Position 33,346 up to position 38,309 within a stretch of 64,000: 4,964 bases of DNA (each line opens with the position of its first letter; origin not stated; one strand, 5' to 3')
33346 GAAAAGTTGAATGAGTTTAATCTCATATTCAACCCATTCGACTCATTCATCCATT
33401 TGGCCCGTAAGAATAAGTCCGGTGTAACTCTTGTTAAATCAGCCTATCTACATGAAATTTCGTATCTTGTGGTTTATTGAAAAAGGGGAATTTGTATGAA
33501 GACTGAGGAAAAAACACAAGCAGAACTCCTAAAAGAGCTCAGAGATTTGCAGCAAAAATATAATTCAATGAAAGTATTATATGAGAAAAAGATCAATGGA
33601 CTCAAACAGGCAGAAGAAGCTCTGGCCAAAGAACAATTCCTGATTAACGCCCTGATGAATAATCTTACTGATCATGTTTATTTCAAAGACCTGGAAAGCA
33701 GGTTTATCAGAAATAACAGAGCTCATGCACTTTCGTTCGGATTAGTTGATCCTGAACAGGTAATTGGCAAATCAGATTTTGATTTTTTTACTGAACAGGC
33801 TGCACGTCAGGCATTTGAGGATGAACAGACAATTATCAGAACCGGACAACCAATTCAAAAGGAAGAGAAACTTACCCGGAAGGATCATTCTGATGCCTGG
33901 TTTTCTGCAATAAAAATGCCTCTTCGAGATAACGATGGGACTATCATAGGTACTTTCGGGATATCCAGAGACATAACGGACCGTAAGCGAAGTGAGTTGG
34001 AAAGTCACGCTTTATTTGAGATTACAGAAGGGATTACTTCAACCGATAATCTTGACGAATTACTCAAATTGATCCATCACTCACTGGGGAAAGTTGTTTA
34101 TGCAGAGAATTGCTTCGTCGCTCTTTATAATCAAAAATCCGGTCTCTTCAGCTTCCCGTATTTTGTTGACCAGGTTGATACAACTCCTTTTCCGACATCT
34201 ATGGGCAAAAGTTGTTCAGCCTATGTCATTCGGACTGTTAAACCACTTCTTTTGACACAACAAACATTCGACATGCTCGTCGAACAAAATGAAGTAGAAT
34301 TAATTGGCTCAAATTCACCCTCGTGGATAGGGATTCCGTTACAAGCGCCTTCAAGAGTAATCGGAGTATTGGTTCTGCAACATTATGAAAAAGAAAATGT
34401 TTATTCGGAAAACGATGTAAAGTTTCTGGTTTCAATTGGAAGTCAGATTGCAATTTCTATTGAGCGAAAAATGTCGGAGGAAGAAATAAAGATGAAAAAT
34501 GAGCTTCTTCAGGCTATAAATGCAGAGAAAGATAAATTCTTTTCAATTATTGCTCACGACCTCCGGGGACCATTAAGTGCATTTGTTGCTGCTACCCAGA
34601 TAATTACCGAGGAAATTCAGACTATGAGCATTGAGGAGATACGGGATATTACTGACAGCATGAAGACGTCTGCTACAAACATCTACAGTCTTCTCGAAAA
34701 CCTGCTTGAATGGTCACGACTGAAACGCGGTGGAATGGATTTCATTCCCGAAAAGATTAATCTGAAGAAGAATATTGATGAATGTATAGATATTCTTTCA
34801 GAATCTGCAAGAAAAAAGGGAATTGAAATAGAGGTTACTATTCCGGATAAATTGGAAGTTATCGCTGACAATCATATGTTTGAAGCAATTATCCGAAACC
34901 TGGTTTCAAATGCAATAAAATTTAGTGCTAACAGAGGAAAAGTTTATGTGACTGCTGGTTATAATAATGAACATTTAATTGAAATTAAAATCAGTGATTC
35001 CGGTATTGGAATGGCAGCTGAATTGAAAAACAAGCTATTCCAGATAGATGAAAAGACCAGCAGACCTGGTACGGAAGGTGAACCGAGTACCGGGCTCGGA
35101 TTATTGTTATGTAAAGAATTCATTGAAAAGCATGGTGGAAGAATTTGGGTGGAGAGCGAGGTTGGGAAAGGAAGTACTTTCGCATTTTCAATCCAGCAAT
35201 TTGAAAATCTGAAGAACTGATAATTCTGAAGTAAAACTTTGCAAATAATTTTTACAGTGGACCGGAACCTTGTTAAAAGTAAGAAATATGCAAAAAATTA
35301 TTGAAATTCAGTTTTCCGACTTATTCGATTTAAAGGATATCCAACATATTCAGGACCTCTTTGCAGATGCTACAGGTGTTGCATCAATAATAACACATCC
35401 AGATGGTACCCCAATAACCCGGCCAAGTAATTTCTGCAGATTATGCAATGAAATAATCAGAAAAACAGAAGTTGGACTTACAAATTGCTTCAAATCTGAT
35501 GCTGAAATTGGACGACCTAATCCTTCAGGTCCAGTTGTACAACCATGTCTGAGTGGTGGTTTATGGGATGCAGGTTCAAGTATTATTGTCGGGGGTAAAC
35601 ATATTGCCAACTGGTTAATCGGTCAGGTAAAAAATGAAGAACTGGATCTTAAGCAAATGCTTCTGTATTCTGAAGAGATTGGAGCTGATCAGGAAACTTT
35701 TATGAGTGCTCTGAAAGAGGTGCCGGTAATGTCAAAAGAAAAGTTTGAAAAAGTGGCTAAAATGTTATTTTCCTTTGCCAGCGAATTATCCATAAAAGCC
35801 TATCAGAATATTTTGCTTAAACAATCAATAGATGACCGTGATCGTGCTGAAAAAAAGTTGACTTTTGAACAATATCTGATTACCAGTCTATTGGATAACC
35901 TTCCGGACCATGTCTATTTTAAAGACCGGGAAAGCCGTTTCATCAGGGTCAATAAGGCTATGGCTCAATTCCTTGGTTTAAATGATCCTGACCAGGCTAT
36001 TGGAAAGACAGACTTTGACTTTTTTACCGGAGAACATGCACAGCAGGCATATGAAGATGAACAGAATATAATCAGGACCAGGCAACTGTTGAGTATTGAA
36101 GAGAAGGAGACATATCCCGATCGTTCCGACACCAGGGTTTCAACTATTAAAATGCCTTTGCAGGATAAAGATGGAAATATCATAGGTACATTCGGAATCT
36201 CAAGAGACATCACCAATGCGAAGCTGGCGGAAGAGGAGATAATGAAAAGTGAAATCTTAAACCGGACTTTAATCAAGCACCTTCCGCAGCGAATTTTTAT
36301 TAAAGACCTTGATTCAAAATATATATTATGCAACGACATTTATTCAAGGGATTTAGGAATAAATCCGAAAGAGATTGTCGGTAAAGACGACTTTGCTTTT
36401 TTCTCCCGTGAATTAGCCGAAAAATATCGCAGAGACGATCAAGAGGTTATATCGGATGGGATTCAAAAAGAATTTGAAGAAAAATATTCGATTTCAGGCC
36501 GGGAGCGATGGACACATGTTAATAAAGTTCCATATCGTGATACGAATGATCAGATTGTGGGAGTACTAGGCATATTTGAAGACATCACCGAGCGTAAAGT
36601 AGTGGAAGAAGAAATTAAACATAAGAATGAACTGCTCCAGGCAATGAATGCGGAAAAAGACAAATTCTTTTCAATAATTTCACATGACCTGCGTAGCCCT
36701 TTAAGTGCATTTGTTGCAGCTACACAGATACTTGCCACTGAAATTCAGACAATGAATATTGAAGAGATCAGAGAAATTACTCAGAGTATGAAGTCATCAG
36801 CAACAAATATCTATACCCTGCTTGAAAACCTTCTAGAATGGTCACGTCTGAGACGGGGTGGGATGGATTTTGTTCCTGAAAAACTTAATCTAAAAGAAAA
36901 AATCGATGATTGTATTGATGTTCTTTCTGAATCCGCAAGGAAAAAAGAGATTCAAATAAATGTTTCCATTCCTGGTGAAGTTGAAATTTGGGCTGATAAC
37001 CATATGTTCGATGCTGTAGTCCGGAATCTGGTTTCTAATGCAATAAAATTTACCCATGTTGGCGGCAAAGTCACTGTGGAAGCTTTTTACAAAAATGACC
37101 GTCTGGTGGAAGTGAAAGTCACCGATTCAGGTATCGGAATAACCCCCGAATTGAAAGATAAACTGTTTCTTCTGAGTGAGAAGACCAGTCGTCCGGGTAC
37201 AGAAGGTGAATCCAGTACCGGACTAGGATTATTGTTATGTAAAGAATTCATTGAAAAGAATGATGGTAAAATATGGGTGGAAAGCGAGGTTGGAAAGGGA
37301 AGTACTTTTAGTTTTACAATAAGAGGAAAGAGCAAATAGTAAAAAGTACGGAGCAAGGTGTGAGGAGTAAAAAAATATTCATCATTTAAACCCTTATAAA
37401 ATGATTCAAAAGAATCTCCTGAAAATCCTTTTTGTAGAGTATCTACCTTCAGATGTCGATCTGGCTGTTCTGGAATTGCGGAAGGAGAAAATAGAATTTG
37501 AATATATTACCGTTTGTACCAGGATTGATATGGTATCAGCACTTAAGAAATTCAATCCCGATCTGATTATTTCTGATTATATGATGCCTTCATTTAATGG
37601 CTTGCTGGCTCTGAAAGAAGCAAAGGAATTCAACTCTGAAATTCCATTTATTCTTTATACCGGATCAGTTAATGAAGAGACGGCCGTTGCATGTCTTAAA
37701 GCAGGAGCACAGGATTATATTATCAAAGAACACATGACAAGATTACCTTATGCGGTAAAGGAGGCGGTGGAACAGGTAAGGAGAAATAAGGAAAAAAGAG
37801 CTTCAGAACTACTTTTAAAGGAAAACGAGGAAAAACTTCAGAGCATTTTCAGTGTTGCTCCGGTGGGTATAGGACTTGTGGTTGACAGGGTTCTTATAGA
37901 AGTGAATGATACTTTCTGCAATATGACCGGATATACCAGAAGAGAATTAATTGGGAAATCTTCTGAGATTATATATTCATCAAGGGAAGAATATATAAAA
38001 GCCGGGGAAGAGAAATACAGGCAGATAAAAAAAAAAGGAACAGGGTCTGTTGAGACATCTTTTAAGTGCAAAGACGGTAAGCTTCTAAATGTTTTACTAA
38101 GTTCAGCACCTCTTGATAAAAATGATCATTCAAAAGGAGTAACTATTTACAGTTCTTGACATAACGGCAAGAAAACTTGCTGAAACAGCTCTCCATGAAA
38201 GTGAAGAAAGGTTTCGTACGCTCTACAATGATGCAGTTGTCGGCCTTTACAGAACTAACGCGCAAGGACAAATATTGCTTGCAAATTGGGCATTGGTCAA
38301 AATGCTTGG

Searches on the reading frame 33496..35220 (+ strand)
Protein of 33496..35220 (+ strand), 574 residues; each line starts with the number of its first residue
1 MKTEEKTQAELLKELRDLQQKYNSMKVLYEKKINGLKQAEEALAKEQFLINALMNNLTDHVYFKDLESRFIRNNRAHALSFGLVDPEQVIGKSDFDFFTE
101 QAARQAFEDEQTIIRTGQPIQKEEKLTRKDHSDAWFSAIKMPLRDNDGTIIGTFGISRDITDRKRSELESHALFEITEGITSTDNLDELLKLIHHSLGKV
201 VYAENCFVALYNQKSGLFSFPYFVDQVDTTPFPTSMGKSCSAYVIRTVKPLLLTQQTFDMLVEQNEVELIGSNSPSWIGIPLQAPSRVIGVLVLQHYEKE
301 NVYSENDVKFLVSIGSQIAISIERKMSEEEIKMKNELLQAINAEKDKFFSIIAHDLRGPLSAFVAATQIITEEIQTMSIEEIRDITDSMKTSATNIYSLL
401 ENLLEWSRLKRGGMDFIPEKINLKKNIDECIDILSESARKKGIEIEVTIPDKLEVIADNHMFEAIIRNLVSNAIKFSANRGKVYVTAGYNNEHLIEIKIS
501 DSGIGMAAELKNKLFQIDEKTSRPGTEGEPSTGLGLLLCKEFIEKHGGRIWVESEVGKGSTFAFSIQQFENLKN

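Call 41: search_protein_families(library=pfam, proteins=[window:33496-35220:+], max_evalue=0.00001)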
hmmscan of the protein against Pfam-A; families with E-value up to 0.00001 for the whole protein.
window:33496-35220:+ (574 aa): 8 families
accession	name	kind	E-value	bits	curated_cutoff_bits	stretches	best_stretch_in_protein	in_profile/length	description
PF02518.31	HATPase_c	-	3.2e-23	82.7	26.4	1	461-566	5-107/111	Histidine kinase-, DNA gyrase B-, and HSP90-like ATPase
PF08448.16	PAS_4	-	8.6e-18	65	23.1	1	55-165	2-110/110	PAS fold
PF13185.12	GAF_2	-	5.2e-14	53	28.6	1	184-323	2-136/136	GAF domain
PF01590.32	GAF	-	5e-12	46.9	22.4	1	185-322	1-133/133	GAF domain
PF13426.13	PAS_9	-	1.4e-11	45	27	1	60-162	3-103/103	PAS domain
PF00512.31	HisKA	-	1.8e-08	34.7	26.9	1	345-411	2-65/66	His Kinase A (phospho-acceptor) domain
PF13492.12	GAF_3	-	1.6e-07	32.2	27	1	278-324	84-129/129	GAF domain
PF00989.32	PAS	-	4e-07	30.5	22.6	1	51-160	4-113/113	PAS fold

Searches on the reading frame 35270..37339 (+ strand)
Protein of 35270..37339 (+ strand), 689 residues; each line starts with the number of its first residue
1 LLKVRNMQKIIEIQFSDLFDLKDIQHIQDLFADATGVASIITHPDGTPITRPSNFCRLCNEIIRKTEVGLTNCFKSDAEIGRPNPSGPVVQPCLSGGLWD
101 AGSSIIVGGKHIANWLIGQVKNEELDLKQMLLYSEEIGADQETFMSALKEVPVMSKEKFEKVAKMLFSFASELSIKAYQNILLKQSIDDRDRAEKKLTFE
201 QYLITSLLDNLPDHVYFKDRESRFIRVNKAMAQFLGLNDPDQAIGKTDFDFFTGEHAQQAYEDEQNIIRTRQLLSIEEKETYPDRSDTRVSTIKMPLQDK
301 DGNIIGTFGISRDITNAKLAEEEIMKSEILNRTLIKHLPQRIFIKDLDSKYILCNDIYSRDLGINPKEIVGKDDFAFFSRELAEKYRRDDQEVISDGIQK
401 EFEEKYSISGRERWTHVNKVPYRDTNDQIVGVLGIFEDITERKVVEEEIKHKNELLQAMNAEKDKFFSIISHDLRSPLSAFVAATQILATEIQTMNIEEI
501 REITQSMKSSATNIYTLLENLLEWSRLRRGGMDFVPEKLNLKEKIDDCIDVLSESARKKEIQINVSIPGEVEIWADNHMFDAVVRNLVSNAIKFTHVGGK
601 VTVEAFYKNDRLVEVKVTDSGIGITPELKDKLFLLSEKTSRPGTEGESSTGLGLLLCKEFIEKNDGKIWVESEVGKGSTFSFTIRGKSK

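Call 41: search_protein_families(library=pfam, proteins=[window:35270-37339:+], max_evalue=0.00001)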
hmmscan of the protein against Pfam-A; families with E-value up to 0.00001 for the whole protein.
window:35270-37339:+ (689 aa): 7 families
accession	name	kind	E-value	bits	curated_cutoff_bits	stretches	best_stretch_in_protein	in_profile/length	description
PF10114.15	PocR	-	2.7e-50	170.7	23.9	1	17-177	1-161/162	Sensory domain found in PocR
PF08448.16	PAS_4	-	1.8e-38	131.6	23.1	2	208-318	1-109/110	PAS fold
PF02518.31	HATPase_c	-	5.3e-22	78.8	26.4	1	580-685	6-108/111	Histidine kinase-, DNA gyrase B-, and HSP90-like ATPase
PF13426.13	PAS_9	-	6.2e-21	75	27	2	212-315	1-102/103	PAS domain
PF00989.32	PAS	-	1.3e-18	67.5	22.6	2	332-439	4-113/113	PAS fold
PF00512.31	HisKA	-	8.5e-10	39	26.9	1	463-529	2-65/66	His Kinase A (phospho-acceptor) domain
PF13596.12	PAS_10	-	3.5e-08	34.5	22.1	0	388-440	56-106/106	PAS domain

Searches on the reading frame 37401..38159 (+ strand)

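Call 42: search_protein_families(library=pfam, proteins=[window:37401-38159:+], max_evalue=0.00001)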
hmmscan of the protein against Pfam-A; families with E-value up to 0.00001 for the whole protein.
window:37401-38159:+ (252 aa): 4 families
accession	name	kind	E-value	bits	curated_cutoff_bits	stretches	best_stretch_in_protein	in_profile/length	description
PF00072.30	Response_reg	-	8.7e-15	55.3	30.2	1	37-111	27-102/111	Response regulator receiver domain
PF13426.13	PAS_9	-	2.7e-11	44.1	27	1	156-244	3-88/103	PAS domain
PF08447.18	PAS_3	-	7.5e-06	26.6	25.6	0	166-243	2-81/89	PAS fold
PF13188.13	PAS_8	-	8.7e-06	25.9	21.8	0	144-195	1-54/65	PAS domain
